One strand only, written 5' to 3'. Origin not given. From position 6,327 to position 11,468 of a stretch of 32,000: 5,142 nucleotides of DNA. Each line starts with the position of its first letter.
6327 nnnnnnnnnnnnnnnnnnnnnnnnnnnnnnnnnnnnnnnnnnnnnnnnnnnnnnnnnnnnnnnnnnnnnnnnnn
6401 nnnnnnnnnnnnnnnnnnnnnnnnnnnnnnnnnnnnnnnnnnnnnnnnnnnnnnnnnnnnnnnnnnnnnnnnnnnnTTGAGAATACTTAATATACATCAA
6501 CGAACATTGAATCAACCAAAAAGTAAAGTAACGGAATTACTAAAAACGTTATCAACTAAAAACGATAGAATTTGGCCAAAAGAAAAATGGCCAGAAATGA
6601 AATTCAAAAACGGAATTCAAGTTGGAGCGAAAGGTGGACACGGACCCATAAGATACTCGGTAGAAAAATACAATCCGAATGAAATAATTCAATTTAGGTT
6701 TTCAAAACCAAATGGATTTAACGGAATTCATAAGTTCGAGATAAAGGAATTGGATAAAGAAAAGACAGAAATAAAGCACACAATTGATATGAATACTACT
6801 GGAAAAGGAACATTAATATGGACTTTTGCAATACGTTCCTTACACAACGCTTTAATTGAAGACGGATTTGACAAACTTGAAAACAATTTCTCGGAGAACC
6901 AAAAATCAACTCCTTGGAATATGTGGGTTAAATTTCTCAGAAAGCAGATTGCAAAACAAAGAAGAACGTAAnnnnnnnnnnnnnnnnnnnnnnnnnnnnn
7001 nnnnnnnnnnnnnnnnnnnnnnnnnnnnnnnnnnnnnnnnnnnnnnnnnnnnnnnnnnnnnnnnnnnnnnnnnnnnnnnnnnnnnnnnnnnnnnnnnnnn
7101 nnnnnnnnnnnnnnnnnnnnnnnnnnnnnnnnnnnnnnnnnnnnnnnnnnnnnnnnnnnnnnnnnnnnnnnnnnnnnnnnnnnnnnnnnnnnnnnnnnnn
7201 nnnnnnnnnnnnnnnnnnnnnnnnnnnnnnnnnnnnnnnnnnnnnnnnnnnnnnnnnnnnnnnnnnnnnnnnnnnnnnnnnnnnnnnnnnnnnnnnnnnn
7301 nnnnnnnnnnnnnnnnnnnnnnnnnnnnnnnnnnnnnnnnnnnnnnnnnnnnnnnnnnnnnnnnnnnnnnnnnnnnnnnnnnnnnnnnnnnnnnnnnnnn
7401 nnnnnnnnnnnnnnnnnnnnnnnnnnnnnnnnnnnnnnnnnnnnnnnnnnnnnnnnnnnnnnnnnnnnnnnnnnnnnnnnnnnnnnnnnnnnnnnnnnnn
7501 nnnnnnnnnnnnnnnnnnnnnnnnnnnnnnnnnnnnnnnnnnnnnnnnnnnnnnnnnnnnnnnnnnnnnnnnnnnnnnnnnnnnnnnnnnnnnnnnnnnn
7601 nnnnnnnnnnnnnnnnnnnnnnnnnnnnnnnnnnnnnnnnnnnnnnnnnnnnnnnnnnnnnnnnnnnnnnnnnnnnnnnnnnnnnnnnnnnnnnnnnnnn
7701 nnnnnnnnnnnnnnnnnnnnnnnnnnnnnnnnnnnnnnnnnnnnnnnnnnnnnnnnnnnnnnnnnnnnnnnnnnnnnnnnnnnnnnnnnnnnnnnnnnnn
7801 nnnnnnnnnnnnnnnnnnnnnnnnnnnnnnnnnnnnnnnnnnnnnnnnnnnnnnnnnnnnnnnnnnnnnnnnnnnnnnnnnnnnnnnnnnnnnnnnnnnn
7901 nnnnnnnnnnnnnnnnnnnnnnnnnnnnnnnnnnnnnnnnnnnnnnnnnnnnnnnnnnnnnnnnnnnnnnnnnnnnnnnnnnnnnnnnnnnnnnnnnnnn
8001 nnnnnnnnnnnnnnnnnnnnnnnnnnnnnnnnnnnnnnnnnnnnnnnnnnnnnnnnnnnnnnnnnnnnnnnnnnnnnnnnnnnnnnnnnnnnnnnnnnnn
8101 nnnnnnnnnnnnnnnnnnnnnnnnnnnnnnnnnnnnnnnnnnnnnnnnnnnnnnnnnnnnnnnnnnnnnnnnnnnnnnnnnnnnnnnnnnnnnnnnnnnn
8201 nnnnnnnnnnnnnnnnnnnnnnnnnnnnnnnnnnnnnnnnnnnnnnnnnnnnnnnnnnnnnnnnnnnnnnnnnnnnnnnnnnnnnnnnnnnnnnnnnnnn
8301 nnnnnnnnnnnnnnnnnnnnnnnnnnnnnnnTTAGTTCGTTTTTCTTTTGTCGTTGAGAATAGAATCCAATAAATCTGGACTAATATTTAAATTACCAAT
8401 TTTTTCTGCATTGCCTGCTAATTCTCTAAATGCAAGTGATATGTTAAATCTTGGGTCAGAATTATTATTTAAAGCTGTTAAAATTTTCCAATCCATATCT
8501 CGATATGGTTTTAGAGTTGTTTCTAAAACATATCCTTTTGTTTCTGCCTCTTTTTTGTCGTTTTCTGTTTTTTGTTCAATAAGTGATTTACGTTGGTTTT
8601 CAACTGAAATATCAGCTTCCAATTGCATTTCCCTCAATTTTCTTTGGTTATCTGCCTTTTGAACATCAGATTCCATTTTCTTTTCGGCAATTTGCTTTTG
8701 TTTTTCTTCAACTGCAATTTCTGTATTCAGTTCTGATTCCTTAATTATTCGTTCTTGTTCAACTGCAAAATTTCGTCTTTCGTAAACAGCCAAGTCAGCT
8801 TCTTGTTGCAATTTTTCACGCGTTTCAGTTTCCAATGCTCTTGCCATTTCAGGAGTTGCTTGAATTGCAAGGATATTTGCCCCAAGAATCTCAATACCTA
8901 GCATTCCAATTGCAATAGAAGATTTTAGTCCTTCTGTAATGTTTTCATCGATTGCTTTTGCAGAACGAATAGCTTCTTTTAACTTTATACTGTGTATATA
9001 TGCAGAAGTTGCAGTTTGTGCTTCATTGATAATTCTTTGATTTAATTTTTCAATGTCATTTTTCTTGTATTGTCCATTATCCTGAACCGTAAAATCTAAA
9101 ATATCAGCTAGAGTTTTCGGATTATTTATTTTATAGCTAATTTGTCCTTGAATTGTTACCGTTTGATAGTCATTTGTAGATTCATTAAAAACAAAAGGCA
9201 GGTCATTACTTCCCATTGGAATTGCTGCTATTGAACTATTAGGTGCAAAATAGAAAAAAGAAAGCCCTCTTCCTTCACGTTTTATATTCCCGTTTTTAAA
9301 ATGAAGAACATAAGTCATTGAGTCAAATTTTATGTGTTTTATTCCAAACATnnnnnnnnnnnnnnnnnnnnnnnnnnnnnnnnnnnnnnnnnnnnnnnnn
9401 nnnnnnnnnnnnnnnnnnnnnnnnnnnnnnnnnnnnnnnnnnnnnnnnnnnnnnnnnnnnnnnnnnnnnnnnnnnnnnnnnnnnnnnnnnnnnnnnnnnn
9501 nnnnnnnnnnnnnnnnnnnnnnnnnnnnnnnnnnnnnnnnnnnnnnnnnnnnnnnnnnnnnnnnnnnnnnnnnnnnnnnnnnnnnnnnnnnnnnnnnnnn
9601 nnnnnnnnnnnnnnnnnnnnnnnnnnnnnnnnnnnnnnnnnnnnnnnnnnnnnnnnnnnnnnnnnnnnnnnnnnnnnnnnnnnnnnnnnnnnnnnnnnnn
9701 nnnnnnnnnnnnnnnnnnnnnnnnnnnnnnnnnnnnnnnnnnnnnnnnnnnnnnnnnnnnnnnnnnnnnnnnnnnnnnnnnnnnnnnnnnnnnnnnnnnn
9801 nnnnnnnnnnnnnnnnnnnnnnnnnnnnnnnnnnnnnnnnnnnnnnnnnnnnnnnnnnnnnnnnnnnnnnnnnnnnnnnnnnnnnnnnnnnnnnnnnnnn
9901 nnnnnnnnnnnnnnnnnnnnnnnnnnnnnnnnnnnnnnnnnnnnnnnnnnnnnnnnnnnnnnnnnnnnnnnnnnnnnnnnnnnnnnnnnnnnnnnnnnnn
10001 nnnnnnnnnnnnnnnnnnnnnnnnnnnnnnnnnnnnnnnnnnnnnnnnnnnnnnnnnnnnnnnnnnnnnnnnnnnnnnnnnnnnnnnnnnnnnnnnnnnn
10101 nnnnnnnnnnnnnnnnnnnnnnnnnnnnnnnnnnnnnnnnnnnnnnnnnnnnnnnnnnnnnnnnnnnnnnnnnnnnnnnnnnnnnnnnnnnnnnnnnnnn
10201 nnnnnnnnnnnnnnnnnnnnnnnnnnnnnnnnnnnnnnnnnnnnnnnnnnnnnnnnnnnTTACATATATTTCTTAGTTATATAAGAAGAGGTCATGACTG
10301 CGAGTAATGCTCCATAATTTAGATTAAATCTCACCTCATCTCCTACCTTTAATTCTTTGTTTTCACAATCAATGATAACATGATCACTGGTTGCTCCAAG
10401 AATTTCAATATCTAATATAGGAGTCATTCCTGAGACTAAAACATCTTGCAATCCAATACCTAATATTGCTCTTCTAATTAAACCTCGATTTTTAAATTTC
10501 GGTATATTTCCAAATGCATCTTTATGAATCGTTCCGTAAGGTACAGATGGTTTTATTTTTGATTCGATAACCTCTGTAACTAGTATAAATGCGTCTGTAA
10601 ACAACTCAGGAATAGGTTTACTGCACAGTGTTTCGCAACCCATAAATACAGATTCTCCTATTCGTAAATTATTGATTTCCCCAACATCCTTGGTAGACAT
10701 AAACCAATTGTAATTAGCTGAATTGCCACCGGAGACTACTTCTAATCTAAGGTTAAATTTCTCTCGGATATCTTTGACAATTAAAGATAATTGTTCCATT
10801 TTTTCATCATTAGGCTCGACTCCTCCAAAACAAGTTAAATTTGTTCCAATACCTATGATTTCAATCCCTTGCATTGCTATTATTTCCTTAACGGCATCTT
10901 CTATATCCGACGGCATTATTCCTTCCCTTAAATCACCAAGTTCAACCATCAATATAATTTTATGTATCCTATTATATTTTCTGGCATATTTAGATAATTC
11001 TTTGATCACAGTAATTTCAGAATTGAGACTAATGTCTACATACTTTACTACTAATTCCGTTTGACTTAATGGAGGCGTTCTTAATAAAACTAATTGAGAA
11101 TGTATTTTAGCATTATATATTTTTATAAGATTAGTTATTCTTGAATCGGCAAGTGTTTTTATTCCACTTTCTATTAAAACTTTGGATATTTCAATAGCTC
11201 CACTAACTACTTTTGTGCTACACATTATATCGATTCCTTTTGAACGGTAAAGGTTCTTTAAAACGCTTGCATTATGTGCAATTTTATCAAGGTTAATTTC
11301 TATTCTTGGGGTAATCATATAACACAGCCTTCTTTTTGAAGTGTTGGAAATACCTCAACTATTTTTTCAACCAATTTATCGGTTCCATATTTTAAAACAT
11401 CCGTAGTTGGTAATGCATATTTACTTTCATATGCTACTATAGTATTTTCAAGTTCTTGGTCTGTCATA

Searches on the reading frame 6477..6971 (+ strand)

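Call 8: search_protein_families(library=pfam, proteins=[window:6477-6971:+], max_evalue=0.01)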
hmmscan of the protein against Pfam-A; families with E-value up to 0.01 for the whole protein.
window:6477-6971:+ (164 aa): 1 family
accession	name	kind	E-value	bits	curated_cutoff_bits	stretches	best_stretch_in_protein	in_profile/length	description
PF11687.14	DUF3284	-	0.0047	17.2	23.7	1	30-111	31-106/119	Domain of unknown function (DUF3284)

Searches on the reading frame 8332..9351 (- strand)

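Call 7: search_protein_families(library=pfam, proteins=[window:8332-9351:-], max_evalue=0.01)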
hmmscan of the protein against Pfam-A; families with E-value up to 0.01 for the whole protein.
window:8332-9351:- (339 aa): 2 families
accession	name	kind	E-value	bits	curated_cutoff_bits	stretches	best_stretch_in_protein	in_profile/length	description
PF01145.31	Band_7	-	2.8e-14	54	23.6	1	15-189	9-171/176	SPFH domain / Band 7 family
PF00742.24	Homoserine_dh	-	0.0024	18.2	22.9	1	210-296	40-127/173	Homoserine dehydrogenase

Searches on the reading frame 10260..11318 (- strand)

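Call 7: search_protein_families(library=pfam, proteins=[window:10260-11318:-], max_evalue=0.01)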
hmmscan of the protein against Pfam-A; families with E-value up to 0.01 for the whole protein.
window:10260-11318:- (352 aa): 1 family
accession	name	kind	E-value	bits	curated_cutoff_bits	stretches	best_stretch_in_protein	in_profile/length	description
PF01168.26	Ala_racemase_N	-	1.9e-26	93.6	24.1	1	8-226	1-217/220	Alanine racemase, N-terminal domain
